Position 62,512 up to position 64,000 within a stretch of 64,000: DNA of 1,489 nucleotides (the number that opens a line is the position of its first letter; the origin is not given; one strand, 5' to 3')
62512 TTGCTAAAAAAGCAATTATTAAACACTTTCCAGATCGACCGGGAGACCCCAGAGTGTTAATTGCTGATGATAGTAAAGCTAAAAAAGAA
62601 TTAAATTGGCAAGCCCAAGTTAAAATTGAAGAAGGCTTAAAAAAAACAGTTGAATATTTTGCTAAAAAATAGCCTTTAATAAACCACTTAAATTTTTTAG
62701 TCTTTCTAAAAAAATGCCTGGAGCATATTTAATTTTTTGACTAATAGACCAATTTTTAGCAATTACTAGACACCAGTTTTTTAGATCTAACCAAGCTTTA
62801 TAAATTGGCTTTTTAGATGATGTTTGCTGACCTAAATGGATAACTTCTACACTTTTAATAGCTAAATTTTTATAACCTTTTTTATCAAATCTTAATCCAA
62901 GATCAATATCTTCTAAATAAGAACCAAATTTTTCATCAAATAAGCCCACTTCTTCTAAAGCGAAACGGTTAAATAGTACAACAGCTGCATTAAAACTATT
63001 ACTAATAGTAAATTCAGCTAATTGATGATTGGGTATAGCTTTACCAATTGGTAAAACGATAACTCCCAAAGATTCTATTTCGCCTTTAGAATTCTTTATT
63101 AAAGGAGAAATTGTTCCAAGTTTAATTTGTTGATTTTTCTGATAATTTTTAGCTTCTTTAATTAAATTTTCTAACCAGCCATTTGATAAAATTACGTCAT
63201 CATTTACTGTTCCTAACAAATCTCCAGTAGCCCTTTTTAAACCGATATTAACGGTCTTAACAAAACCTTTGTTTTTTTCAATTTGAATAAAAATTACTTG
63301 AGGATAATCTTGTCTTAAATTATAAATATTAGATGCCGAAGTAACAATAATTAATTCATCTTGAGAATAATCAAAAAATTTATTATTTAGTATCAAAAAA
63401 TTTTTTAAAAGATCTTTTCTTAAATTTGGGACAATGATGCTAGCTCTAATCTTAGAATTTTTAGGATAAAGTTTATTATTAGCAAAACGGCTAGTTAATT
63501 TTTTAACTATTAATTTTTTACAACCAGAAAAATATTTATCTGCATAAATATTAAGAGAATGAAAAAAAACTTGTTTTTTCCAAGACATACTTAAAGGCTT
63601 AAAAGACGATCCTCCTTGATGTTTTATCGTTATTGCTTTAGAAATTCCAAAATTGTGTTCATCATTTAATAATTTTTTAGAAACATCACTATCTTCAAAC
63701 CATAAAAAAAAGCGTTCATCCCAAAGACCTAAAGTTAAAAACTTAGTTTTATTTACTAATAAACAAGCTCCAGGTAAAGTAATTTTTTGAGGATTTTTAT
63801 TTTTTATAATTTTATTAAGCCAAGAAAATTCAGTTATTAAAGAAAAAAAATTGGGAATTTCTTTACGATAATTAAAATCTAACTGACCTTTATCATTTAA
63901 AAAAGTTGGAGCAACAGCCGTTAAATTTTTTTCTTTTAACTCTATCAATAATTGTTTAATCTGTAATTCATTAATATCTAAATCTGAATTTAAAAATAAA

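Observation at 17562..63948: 46-kb hyper-dense glycosylation island carrying ~16 polytopic GT-C-like membrane proteins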

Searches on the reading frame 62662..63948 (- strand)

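Call 8: search_protein_families(library=pfam, proteins=[window:62662-63948:-], max_evalue=0.01)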
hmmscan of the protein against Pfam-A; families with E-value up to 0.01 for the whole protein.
window:62662-63948:- (428 aa): 4 families
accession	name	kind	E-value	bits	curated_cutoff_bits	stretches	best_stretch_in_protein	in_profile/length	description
PF00535.33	Glycos_transf_2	-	1.4e-12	48.4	23.3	1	171-271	2-108/168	Glycosyl transferase family 2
PF10111.15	Glyco_tranf_2_2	-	2.4e-10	40.8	27.3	1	185-371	19-215/276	Glycosyltransferase like family 2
PF13641.12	Glyco_tranf_2_3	-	1.3e-05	25.7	27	1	211-373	51-213/230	Glycosyltransferase like family 2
PF13632.12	Glyco_trans_2_3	-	0.0005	20.4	27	1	321-369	74-120/198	Glycosyl transferase family group 2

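Call 51: search_protein_families(library=ncbifam, proteins=[window:62662-63948:-], max_evalue=0.0001)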
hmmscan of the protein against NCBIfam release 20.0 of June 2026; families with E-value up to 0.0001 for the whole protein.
window:62662-63948:- (428 aa): 7 families
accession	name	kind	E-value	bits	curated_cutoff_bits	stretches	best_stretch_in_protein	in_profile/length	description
TIGR03965.1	mycofact_glyco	equivalog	4.5e-10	39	280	1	151-360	58-269/467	mycofactocin biosynthesis glycosyltransferase MftF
TIGR03937.1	PgaC_IcaA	equivalog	1.5e-09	37.3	422.3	1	169-360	47-239/407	poly-beta-1,6-N-acetyl-D-glucosamine synthase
NF041875.1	EPS_EpsD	equivalog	3e-08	33.4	370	1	189-377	23-212/325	exopolysaccharide biosynthesis glycosyltransferase EpsD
NF041394.1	GtaseAglG_Halo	equivalog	1e-06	28.2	440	1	198-343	34-180/304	glucosyl-dolichyl phosphate glucuronosyltransferase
TIGR01556.1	rhamnosyltran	subfamily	2.5e-06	26.9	200.55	0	195-371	20-200/281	rhamnosyltransferase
NF038299.1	EPS_HpsN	equivalog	3.1e-05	23.1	425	0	227-275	67-112/317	hormogonium polysaccharide biosynthesis glycosyltransferase HpsN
NF053739.1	GlytfEpsEBac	equivalog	7.6e-05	21.8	450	0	194-364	28-195/265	glycosyltransferase EpsE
